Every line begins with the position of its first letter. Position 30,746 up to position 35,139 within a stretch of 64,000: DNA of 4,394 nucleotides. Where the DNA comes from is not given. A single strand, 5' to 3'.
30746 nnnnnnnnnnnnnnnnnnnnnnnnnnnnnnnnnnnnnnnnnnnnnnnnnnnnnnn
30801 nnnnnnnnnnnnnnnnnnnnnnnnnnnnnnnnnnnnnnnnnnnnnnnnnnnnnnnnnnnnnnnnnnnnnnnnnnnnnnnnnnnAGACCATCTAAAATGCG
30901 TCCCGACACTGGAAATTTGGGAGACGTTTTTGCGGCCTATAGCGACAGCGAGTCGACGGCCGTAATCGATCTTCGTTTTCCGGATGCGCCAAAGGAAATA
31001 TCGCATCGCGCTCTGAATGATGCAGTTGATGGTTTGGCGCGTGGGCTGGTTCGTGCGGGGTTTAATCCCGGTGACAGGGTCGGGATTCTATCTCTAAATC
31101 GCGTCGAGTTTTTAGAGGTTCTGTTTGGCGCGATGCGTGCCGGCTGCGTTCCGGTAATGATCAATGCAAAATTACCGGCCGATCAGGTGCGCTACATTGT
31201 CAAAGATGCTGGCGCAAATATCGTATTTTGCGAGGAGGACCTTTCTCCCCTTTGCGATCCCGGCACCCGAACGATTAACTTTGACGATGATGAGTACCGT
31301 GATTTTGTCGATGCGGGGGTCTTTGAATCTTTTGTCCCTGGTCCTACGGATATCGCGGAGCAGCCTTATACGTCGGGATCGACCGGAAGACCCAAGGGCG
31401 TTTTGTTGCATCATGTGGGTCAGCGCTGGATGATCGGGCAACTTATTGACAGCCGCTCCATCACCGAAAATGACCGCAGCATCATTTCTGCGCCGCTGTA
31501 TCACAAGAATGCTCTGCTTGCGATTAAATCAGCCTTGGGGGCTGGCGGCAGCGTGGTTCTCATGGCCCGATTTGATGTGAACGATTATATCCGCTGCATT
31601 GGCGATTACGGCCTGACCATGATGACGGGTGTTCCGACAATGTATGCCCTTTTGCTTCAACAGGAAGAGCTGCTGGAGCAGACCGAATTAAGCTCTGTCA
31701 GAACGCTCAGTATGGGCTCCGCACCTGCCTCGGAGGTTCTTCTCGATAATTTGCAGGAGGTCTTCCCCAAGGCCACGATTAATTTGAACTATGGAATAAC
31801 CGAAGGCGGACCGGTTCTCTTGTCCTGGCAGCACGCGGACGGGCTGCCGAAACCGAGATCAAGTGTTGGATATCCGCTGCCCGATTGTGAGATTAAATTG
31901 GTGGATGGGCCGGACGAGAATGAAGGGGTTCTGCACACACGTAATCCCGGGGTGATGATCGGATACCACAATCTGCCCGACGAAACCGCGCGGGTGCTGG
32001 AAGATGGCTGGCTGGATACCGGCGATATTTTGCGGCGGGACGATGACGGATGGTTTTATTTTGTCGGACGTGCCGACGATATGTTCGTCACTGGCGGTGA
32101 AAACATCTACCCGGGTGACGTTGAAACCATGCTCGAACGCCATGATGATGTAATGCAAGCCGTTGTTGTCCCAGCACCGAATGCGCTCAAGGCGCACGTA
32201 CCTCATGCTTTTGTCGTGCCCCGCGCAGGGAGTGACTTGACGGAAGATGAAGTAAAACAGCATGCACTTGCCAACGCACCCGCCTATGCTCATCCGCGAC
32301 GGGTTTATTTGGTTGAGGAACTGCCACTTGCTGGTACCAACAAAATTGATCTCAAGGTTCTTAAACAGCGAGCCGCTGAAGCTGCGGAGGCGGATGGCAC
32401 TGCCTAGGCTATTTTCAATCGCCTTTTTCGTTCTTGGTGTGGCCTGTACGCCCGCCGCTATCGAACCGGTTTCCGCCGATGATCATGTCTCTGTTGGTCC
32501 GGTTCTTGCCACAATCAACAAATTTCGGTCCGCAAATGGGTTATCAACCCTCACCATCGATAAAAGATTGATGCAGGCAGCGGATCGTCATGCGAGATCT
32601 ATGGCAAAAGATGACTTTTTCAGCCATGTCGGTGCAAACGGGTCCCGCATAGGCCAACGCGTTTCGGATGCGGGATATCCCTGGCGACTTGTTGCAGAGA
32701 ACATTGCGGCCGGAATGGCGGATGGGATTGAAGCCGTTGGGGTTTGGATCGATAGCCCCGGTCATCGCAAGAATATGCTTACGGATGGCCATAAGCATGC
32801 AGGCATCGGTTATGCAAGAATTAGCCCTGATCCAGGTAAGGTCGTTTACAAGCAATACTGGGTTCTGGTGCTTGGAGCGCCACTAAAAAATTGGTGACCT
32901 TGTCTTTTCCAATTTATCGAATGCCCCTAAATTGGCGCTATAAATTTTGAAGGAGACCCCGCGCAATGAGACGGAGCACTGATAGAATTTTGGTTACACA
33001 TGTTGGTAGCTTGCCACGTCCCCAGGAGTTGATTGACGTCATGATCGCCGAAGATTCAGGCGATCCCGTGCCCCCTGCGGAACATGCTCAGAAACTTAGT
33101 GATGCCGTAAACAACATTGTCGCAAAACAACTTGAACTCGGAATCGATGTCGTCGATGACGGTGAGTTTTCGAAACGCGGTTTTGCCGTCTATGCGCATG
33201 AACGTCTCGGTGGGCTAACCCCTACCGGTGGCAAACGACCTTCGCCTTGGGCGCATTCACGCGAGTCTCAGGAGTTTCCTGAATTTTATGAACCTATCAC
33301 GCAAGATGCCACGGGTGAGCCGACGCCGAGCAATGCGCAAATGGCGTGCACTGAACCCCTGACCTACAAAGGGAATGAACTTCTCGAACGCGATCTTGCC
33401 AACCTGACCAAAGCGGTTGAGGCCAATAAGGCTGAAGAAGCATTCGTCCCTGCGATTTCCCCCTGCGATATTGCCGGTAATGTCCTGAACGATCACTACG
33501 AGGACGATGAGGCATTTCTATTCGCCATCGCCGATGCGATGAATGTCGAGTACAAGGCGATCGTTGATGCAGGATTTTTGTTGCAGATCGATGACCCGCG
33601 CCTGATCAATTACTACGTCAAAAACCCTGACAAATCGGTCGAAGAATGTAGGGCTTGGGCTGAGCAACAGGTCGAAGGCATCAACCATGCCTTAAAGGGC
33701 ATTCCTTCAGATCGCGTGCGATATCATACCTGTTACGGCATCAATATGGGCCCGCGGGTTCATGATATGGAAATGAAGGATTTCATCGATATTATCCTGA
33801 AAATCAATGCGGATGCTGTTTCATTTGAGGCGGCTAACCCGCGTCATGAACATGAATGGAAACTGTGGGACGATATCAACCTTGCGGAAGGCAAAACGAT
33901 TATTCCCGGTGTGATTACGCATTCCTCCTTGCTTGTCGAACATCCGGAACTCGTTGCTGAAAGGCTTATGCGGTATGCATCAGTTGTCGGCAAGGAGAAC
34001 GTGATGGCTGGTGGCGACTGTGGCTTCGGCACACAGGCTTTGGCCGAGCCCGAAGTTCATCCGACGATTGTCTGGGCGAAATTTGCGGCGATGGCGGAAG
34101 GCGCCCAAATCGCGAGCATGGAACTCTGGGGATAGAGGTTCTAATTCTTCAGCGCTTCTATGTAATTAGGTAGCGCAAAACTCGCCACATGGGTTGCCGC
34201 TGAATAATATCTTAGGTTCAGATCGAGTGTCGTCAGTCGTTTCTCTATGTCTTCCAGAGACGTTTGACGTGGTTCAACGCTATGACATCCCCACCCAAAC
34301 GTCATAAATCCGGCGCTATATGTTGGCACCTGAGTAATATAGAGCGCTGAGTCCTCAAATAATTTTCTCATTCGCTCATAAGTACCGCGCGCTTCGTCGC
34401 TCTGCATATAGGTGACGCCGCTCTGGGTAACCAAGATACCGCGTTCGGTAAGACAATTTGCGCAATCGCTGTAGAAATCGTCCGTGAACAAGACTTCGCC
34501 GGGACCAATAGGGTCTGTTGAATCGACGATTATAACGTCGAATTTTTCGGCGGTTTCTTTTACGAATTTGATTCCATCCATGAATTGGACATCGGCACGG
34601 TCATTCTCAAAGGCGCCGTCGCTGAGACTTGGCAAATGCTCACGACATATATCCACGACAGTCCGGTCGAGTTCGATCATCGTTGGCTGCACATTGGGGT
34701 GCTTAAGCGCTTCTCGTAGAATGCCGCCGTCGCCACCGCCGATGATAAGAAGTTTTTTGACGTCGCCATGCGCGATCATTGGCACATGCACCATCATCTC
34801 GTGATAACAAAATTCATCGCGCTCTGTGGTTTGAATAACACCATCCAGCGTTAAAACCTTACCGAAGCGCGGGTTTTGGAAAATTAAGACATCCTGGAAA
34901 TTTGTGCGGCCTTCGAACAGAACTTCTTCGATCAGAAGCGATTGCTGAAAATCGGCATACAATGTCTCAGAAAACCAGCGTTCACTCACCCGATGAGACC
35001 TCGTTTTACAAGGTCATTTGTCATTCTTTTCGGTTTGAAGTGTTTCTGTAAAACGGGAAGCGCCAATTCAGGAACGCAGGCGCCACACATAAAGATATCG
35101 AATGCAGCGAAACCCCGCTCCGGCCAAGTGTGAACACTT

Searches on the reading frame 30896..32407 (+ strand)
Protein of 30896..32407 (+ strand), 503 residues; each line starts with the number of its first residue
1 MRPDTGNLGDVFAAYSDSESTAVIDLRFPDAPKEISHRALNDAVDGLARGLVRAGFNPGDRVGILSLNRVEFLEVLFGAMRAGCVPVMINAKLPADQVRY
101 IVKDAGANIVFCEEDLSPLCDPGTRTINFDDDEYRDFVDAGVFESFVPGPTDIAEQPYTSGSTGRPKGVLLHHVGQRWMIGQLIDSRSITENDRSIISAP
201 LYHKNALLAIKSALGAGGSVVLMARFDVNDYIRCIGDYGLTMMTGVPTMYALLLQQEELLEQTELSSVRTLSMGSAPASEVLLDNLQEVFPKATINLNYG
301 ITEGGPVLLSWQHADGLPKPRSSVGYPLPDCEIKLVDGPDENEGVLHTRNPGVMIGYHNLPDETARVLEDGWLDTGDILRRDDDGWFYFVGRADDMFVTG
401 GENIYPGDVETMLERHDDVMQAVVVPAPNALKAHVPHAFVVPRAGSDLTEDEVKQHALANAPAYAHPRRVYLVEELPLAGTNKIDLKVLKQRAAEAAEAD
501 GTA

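Call 11: search_protein_families(library=pfam, proteins=[window:30896-32407:+], max_evalue=0.00001)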
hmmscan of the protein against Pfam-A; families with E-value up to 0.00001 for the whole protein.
window:30896-32407:+ (503 aa): 2 families
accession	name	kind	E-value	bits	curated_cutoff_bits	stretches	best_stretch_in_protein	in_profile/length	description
PF00501.34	AMP-binding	-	3.5e-71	240.5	29.9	1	17-358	8-384/384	AMP-binding enzyme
PF13193.12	AMP-binding_C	-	1.1e-15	58.7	24.5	1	409-483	2-76/76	AMP-binding enzyme C-terminal domain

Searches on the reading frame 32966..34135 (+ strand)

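Call 11: search_protein_families(library=pfam, proteins=[window:32966-34135:+], max_evalue=0.00001)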
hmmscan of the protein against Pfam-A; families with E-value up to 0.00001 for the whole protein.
window:32966-34135:+ (389 aa): 1 family
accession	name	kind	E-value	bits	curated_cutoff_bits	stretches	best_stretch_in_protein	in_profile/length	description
PF01717.24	Meth_synt_2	-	4.1e-12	46.5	21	1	182-359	146-308/324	Cobalamin-independent synthase, Catalytic domain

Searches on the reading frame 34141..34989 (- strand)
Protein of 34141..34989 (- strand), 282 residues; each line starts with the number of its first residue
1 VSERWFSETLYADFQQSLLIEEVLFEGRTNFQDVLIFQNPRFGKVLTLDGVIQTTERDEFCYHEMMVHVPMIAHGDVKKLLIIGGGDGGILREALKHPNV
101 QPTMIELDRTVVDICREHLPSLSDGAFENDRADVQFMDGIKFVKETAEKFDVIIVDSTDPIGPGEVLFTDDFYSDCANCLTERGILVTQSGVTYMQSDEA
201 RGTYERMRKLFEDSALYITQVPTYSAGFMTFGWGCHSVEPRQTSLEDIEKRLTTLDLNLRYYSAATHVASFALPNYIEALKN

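Call 11: search_protein_families(library=pfam, proteins=[window:34141-34989:-], max_evalue=0.00001)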
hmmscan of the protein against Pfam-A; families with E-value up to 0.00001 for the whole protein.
window:34141-34989:- (282 aa): 2 families
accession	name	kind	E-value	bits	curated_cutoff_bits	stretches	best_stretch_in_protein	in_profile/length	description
PF01564.23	Spermine_synth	-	9.7e-56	188.7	22.9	1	59-234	1-176/186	Spermine/spermidine synthase domain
PF17284.7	Spermine_synt_N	-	1.8e-17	63.4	22.1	1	5-56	2-53/53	Spermidine synthase tetramerisation domain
